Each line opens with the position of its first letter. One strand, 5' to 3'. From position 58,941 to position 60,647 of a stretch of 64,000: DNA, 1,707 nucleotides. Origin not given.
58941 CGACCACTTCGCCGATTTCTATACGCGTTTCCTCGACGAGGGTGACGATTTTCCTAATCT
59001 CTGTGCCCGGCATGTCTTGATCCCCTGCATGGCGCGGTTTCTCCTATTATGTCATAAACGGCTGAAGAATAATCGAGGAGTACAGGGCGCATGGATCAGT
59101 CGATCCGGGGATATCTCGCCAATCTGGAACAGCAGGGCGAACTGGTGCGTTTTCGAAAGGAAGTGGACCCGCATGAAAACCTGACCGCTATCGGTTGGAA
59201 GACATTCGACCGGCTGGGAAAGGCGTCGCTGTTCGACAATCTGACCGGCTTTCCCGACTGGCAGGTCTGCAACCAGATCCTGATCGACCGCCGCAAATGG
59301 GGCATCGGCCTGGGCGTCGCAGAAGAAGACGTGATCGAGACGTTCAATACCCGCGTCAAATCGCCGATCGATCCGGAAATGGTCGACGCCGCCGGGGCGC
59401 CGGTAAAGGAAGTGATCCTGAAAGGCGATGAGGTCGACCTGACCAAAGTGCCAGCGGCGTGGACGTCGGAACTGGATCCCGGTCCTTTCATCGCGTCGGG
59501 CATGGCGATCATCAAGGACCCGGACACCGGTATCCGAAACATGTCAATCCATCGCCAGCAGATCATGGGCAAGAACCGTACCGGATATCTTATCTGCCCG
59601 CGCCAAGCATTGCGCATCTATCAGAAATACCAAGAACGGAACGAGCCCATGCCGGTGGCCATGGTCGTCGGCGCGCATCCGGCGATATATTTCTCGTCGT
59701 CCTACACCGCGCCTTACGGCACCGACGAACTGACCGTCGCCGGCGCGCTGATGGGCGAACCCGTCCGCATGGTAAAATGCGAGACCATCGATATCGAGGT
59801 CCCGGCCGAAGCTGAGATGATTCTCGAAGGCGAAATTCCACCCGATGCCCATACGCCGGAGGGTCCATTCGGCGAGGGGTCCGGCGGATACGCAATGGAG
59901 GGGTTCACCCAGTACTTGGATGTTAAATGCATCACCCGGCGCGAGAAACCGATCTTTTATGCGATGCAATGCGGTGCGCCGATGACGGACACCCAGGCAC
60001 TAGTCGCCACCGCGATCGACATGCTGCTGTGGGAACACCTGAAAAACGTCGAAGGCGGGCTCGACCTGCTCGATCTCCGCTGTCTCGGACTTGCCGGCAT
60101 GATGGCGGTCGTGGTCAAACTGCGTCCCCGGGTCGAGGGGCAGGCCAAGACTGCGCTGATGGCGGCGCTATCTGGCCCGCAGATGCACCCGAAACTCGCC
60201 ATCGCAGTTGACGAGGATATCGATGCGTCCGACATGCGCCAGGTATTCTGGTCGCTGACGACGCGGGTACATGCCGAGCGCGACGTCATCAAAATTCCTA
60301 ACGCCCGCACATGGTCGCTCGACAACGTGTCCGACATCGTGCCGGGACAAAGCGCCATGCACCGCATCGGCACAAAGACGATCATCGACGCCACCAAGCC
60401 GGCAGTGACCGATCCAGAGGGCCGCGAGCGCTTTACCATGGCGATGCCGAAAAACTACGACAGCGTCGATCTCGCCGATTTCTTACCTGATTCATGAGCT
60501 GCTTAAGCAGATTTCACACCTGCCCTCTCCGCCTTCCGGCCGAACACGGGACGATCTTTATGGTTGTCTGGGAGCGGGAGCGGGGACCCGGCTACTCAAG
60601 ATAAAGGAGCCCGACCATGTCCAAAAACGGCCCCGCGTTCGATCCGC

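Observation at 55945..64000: Compact cluster around a UbiD-family decarboxylase, with three cupins, a DUF1185 protein, an LLM monooxygenase, tandem transporters and a Rieske oxygenase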

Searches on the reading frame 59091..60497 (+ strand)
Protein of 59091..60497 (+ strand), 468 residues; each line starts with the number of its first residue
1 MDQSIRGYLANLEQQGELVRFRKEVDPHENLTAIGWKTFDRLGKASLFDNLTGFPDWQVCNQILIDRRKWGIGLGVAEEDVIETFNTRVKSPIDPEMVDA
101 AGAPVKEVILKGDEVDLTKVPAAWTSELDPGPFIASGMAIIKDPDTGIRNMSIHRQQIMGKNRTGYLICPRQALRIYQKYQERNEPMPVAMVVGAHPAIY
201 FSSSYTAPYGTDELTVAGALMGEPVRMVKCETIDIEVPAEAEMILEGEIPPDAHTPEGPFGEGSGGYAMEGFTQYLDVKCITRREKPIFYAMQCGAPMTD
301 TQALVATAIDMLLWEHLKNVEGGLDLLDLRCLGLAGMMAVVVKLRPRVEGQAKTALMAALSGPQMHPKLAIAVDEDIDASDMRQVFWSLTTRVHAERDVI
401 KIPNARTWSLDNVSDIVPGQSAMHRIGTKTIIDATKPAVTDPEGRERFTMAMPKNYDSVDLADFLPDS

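Call 4: search_protein_families(library=pfam, proteins=[window:59091-60497:+], max_evalue=0.01)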
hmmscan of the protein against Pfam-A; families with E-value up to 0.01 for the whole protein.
window:59091-60497:+ (468 aa): 3 families
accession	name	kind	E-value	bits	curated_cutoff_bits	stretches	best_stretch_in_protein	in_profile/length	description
PF01977.22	UbiD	-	2.2e-63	213.6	23.3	1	98-296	3-205/206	3-octaprenyl-4-hydroxybenzoate carboxy-lyase Rift-related domain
PF20696.2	UbiD_C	-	1.2e-20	74.2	24.2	1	310-434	9-127/127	3-octaprenyl-4-hydroxybenzoate carboxy-lyase C-terminal domain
PF20695.2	UbiD_N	-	4.1e-11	43.2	24.3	1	10-85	2-74/78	3-octaprenyl-4-hydroxybenzoate carboxy-lyase N-terminal domain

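Call 6: search_protein_families(library=ncbifam, proteins=[window:59091-60497:+], max_evalue=0.001)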
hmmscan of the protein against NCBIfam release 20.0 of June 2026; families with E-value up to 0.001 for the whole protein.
window:59091-60497:+ (468 aa): 7 families
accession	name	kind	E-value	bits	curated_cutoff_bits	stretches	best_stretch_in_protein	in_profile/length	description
TIGR00148.1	TIGR00148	subfamily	1.8e-85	287.3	244.85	1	6-437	2-438/438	UbiD family decarboxylase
NF041204.1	VdcC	exception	2.8e-83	279.9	650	1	3-456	2-457/467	non-oxidative hydroxyarylic acid decarboxylases subunit C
TIGR03701.1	mena_SCO4490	equivalog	3.8e-61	207.1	495.9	1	101-413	113-424/433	menaquinone biosynthesis decarboxylase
NF008175.0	PRK10922.1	equivalog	8.8e-56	189.4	788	2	101-435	126-456/497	4-hydroxy-3-polyprenylbenzoate decarboxylase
NF041219.1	BagN_FevL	exception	8.6e-48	163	1000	1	4-395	19-434/502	bagremycin/ferroverdin biosynthesis UbiD family decarboxylase BagN/FevL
TIGR02724.1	phenyl_P_beta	equivalog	1.6e-45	155.4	468.95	1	6-423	4-432/472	phenylphosphate carboxylase subunit beta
TIGR02723.1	phenyl_P_alpha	equivalog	8.1e-43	146.7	564.6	1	7-435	12-443/485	phenylphosphate carboxylase subunit alpha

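Call 9: find_related_loci(query=window:59091-60497:+, collection=genome_contigs, flank=10000)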
Query window:59091-60497:+ (468 aa) in genome_contigs; peptide patterns used: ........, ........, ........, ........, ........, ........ (x = any residue, [..] = any of these).
68 stretches matched a pattern; 35 encode a relative of the query (tblastn E <= 1e-3); 34 distinct loci.
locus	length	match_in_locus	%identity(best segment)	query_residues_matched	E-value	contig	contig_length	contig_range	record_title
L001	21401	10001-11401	98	1-467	0e+0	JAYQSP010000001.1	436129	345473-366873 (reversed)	MAG: Alphaproteobacteria bacterium isolate SD3109_NP_metabta_bins_sspec.tsv.241 contig_11607_pilon, whole genome shotgun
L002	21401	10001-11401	93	1-467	0e+0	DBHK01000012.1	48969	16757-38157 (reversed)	MAG TPA_asm: Alphaproteobacteria bacterium UBA830 UBA830_contig_10683, whole genome shotgun sequence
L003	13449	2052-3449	92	1-466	0e+0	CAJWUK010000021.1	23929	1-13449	MAG TPA_asm: uncultured Alphaproteobacteria bacterium isolate ERR599097_bin.30_MetaBAT_v2.12.1_MAG genome assembly, cont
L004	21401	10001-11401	93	1-467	0e+0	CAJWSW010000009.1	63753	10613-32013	MAG TPA_asm: uncultured Alphaproteobacteria bacterium isolate ERR599075_bin.90_MetaBAT_v2.12.1_MAG genome assembly, cont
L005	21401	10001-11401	87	1-467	0e+0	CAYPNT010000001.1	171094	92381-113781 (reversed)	MAG TPA_asm: uncultured Rhodospirillaceae bacterium isolate SRP077602_co4_777 genome assembly, contig: NODE_45_length_17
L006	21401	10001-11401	86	1-467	0e+0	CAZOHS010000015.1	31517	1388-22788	MAG TPA_asm: uncultured Rhodospirillaceae bacterium isolate SRP092796_co6_81 genome assembly, contig: NODE_1063_length_3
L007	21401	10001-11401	88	1-467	0e+0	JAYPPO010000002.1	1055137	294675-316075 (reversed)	MAG: Alphaproteobacteria bacterium isolate SD3109_NP_metabat_bins_2.tsv.082 contig_5496_pilon, whole genome shotgun sequ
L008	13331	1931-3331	86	1-467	0e+0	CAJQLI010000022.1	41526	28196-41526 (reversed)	MAG: uncultured Alphaproteobacteria bacterium isolate 0.2_20180522_Bin_156_sub_1 genome assembly, contig: c_000000001129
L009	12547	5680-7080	86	1-467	0e+0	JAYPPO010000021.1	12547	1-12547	MAG: Alphaproteobacteria bacterium isolate SD3109_NP_metabat_bins_2.tsv.082 unicycler_72007, whole genome shotgun sequen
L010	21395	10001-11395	77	2-466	0e+0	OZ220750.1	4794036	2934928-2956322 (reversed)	MAG: Alphaproteobacteria bacterium isolate e85b98a5-d515-444b-a553-27111d8e7dd0 genome assembly, chromosome: 1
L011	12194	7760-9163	93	1-468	0e+0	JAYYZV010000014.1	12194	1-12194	MAG: Pseudomonadota bacterium isolate XB_MAG1168 DB_MAG1168_0014, whole genome shotgun sequence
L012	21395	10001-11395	77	2-466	0e+0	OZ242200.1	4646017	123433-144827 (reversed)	MAG: Alphaproteobacteria bacterium isolate c7213ef7-7b21-4b7f-b524-caa2f272e1da genome assembly, chromosome: 1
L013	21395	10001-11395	77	2-466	0e+0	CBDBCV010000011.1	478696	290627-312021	MAG: Alphaproteobacteria bacterium isolate 0a395d48-fa07-49d0-ad8e-9481763700a5 genome assembly, contig: contig_11, whol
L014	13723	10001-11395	77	2-466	0e+0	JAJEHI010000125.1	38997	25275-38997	MAG: Defluviicoccus sp. isolate p16x60bins.37 k141_263160, whole genome shotgun sequence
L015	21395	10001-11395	76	2-466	0e+0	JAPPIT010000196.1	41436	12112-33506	MAG: Defluviicoccus sp. isolate RHO2_bin_2 NODE_1441_length_41436_cov_54.039269, whole genome shotgun sequence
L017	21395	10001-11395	73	2-466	0e+0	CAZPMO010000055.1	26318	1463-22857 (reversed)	MAG TPA_asm: uncultured Rhodospirillaceae bacterium isolate SRP200020_co5_379 genome assembly, contig: NODE_2819_length_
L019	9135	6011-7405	69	2-466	0e+0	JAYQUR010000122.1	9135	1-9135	MAG: Alphaproteobacteria bacterium isolate SD9011_COM_metabat_bins_2.tsv.064_sub NODE_4224_length_9135_cov_6.193943, who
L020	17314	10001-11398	68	2-467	0e+0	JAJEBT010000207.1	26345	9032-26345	MAG: Alphaproteobacteria bacterium isolate jk18x9bins.50 k141_493355, whole genome shotgun sequence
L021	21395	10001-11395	68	2-466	0e+0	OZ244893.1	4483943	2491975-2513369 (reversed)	MAG: Alphaproteobacteria bacterium isolate 8d260e76-c7c9-464a-a4bf-10cd05cc896f genome assembly, chromosome: 1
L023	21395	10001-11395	67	2-465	0e+0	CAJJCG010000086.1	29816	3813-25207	MAG: Alphaproteobacteria bacterium UBA2964 isolate FRAM18_bin082 genome assembly, contig: FRAM17_bin082-86, whole genome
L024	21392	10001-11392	63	2-465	0e+0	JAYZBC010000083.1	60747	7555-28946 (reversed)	MAG: Pseudomonadota bacterium isolate XB_MAG1198 DB_MAG1198_0083, whole genome shotgun sequence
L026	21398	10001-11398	67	2-467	0e+0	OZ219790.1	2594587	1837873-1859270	MAG: Alphaproteobacteria bacterium isolate 4aa964e7-24f9-441d-afed-b3d47d4a9029 genome assembly, chromosome: 1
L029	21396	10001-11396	69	2-465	0e+0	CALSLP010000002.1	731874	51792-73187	MAG: uncultured Alphaproteobacteria bacterium isolate A_MB73 genome assembly, contig: contig_11201_A_MB73, whole genome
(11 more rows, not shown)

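Call 11: search_solved_structures(query=window:59091-60497:+, max_evalue=1e-20)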
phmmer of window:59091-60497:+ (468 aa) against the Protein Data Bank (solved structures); distinct sequences matched with E-value up to 1e-20: 40.
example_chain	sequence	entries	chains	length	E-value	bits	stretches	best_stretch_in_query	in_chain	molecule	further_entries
6h6v_A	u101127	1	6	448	1.2e-69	238.4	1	1-465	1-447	3-polyprenyl-4-hydroxybenzoate decarboxylase and related decarboxylases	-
6h6x_B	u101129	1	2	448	1.8e-68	234.6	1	1-465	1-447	3-polyprenyl-4-hydroxybenzoate decarboxylase and related decarboxylases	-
7ae4_A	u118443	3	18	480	9e-52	179.5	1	4-453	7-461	Phenolic acid decarboxylase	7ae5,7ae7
2idb_A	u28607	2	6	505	8.9e-51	176.2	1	100-429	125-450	3-octaprenyl-4-hydroxybenzoate carboxy-lyase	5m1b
5m1c_A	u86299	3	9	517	9.9e-51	176.1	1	100-429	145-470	3-octaprenyl-4-hydroxybenzoate carboxy-lyase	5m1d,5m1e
7pda_A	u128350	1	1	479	1.5e-43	152.4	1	39-437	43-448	UbiD family decarboxylase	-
5o3m_A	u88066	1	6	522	5.4e-43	150.6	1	37-439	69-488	Protocatechuate decarboxylase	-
5ny5_A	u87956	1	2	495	6.5e-40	140.4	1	37-438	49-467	3,4-dihydroxybenzoate decarboxylase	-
5o3n_A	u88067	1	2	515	7.5e-40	140.2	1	37-438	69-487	3,4-dihydroxybenzoate decarboxylase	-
6da6_A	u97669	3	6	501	1.2e-39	139.6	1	4-396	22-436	UbiD-like decarboxylase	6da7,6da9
9gqr_A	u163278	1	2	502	1.5e-39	139.2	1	6-395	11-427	decarboxylase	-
7ney_A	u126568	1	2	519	2e-38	135.5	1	4-400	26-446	Ferulic acid decarboxylase 1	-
7nf0_A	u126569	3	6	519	3.5e-38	134.7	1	4-400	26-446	Ferulic acid decarboxylase 1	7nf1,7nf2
7abn_D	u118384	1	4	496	9.1e-38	133.3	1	5-410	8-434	UbiD-like decarboxylase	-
4ip2_A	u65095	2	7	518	1.1e-37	133.1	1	5-410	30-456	Aromatic Acid Decarboxylase | PA0254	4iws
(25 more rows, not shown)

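Call 23: search_solved_structures(query=window:59091-60497:+, max_evalue=1e-45, show_alignments=4)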
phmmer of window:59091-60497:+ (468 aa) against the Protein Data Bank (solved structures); distinct sequences matched with E-value up to 1e-45: 5.
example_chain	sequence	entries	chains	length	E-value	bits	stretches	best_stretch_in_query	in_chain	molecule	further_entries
6h6v_A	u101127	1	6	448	1.2e-69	238.4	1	1-465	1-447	3-polyprenyl-4-hydroxybenzoate decarboxylase and related decarboxylases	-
6h6x_B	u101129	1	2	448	1.8e-68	234.6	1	1-465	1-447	3-polyprenyl-4-hydroxybenzoate decarboxylase and related decarboxylases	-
7ae4_A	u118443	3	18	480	9e-52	179.5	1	4-453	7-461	Phenolic acid decarboxylase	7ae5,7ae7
2idb_A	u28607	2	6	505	8.9e-51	176.2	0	100-429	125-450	3-octaprenyl-4-hydroxybenzoate carboxy-lyase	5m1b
5m1c_A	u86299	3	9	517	9.9e-51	176.1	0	100-429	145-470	3-octaprenyl-4-hydroxybenzoate carboxy-lyase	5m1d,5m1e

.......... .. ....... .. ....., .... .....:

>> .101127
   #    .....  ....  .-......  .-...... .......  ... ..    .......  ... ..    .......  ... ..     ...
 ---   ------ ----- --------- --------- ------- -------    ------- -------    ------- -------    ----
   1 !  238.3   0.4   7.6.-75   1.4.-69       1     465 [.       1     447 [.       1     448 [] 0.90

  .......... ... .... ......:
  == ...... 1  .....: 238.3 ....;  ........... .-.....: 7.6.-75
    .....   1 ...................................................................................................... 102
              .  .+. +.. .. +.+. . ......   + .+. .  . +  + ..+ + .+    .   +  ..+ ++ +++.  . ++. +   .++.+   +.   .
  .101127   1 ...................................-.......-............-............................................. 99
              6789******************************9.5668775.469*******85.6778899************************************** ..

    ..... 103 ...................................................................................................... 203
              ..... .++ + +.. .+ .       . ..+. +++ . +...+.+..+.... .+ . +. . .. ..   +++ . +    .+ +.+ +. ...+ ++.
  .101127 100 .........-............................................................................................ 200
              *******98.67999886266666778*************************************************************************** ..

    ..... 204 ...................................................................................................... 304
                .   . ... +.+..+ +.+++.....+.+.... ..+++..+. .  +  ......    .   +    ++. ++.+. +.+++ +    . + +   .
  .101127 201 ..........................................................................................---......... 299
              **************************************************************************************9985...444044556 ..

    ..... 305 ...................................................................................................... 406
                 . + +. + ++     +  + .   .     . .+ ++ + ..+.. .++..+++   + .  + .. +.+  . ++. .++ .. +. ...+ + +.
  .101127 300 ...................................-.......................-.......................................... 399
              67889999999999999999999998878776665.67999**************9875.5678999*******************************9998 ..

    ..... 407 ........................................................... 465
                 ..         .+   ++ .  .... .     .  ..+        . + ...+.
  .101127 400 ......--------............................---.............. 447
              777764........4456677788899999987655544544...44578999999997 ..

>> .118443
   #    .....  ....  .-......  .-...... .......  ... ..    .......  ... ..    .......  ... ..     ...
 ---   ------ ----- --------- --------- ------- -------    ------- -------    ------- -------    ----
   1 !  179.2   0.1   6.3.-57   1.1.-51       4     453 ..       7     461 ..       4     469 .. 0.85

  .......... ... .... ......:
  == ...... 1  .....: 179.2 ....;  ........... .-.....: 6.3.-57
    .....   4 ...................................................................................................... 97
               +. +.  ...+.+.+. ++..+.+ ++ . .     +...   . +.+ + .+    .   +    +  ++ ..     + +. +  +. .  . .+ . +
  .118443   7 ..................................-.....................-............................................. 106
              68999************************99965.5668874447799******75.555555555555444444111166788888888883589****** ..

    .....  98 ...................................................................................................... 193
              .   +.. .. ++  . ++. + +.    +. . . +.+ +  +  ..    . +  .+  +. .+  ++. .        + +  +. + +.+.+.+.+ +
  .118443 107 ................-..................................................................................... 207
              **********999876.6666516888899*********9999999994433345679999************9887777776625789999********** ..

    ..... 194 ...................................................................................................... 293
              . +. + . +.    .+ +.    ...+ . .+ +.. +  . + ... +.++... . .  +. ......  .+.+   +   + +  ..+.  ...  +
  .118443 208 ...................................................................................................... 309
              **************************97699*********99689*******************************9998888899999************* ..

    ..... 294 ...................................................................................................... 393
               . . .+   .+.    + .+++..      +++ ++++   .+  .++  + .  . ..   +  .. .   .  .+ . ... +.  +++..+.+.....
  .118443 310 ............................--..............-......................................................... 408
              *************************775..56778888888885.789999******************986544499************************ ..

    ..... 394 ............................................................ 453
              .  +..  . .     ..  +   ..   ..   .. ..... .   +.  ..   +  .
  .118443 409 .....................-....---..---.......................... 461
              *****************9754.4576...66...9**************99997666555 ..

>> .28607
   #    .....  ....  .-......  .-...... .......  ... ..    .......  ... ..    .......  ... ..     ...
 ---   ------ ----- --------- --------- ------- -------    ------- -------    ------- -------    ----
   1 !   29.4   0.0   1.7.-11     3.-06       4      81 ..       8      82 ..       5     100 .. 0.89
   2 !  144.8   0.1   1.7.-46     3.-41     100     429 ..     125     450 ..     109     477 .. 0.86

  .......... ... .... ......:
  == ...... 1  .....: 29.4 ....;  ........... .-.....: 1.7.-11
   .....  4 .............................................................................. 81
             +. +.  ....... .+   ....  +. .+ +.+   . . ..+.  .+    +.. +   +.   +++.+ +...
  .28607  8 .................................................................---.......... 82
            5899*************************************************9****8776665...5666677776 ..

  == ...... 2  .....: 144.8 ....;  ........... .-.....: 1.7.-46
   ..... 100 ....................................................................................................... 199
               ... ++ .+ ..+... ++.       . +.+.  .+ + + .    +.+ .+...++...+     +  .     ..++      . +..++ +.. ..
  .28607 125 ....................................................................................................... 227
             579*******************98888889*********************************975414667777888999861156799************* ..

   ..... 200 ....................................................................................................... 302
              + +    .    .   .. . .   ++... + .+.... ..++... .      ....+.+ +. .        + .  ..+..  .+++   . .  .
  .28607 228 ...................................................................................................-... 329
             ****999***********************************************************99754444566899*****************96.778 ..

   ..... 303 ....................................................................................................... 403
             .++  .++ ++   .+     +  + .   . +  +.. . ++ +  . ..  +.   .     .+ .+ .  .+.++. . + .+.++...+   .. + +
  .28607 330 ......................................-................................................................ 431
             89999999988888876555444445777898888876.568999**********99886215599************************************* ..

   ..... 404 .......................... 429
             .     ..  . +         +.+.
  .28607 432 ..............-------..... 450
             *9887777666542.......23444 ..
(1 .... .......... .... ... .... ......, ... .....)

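Call 31: find_homologous_proteins(query=window:59091-60497:+, max_evalue=1e-30)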
Query window:59091-60497:+ (468 aa): 1641 proteins with E <= 1e-30 among 8000 candidates; the best 120 are listed.
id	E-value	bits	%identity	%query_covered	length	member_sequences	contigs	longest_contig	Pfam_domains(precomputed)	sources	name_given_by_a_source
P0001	0.0e+0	1068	100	100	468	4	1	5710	PF20696.3,PF01977.23,PF20695.3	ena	-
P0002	0.0e+0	1066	99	100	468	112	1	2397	PF20696.3,PF01977.23,PF20695.3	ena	-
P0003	0.0e+0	1061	99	100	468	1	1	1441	PF20696.3,PF01977.23,PF20695.3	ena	-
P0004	0.0e+0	1050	98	100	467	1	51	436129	PF20696.3,PF01977.23,PF20695.3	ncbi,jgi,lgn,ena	jgi:2,5-furandicarboxylate decarboxylase 1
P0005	0.0e+0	1049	97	100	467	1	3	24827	PF20696.3,PF01977.23,PF20695.3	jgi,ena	-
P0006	0.0e+0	1049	97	100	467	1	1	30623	PF20696.3,PF01977.23,PF20695.3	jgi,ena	-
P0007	0.0e+0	1049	97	100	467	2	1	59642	PF20696.3,PF01977.23,PF20695.3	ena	-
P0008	0.0e+0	1049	97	100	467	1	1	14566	PF20696.3,PF01977.23,PF20695.3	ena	-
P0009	0.0e+0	1048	97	100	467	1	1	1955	PF20696.3,PF01977.23,PF20695.3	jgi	-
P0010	0.0e+0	1011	93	100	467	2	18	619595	PF20696.3,PF01977.23,PF20695.3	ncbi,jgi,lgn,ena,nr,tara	ncbi:MAG: Phenolic acid decarboxylase subunit C [Alphaproteobacteria bacterium MarineAlpha11_Bin1]|n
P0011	4.8e-287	970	90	100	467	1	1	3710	PF20696.3,PF01977.23,PF20695.3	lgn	-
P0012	6.9e-287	970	88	100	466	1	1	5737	PF20696.3,PF01977.23,PF20695.3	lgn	-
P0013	6.3e-286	966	88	100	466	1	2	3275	PF20696.3,PF01977.23,PF20695.3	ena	-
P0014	9.4e-285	963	88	100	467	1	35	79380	PF20696.3,PF01977.23,PF20695.3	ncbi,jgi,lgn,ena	jgi:2,5-furandicarboxylate decarboxylase 1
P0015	1.5e-284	962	88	100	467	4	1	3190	PF20696.3,PF01977.23,PF20695.3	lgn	-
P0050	9.9e-254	860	79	99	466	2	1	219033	PF20696.3,PF01977.23,PF20695.3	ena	-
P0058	1.2e-231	787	72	99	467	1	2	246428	PF20696.3,PF01977.23,PF20695.3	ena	-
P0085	4.1e-225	766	70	99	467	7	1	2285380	PF20696.3,PF01977.23,PF20695.3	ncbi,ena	-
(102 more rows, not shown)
